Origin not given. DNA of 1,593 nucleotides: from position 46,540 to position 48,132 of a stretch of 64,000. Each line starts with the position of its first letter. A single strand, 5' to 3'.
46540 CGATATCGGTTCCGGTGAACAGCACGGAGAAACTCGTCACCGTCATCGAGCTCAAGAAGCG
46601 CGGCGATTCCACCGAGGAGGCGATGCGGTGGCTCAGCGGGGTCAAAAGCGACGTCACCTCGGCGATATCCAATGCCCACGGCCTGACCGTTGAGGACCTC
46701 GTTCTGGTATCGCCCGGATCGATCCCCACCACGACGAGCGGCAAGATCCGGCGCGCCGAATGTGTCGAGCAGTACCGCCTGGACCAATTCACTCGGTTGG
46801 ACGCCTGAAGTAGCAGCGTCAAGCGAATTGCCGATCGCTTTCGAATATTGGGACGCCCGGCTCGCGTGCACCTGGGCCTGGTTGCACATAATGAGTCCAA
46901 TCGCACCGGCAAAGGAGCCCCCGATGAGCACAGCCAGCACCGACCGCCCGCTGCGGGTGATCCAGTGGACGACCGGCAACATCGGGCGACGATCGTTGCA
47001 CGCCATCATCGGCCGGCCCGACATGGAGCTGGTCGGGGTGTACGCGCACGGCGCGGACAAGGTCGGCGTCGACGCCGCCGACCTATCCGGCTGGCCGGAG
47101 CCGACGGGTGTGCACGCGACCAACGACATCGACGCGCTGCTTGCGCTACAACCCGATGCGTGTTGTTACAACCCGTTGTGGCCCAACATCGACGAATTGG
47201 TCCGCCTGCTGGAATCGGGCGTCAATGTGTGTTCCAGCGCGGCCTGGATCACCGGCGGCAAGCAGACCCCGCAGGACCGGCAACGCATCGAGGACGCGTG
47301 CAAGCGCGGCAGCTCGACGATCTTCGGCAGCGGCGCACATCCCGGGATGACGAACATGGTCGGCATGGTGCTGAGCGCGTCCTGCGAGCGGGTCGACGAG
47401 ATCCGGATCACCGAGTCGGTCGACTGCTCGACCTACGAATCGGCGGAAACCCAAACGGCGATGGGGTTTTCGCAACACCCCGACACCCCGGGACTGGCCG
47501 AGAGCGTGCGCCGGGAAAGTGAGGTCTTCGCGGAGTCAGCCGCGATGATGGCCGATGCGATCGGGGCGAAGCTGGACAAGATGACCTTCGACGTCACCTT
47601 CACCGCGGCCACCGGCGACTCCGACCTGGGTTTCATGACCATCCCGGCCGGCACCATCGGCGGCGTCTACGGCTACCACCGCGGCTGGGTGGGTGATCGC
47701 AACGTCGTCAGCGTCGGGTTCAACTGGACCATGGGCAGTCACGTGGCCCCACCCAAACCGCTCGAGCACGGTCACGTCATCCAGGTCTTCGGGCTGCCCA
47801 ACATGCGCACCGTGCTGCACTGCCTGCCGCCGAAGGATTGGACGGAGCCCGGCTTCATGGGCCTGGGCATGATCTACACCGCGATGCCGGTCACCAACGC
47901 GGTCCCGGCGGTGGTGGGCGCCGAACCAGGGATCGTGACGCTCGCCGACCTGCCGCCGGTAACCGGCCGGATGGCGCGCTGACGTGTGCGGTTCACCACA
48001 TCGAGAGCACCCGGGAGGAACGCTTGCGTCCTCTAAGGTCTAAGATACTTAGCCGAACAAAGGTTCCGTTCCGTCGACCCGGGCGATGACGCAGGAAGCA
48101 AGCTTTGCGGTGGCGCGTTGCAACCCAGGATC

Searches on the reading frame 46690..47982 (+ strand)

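Call 8: search_protein_families(library=pfam, proteins=[window:46690-47982:+])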
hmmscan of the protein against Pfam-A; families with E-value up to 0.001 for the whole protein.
window:46690-47982:+ (430 aa): 1 family
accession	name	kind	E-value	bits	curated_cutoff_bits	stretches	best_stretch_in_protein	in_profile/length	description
PF19328.4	DAP_DH_C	-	6.5e-11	42.7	23.3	1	226-424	8-193/206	2,4-diaminopentanoate dehydrogenase C-terminal domain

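Call 55: search_protein_families(library=ncbifam, proteins=[window:46690-47982:+], max_evalue=1e-10)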
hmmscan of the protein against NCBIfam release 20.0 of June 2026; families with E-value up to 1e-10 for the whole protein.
window:46690-47982:+ (430 aa): 1 family
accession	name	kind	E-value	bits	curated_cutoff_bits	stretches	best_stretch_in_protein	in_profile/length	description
NF040740.1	ornith_Ord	equivalog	1.9e-25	90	400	1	89-424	2-330/335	2,4-diaminopentanoate dehydrogenase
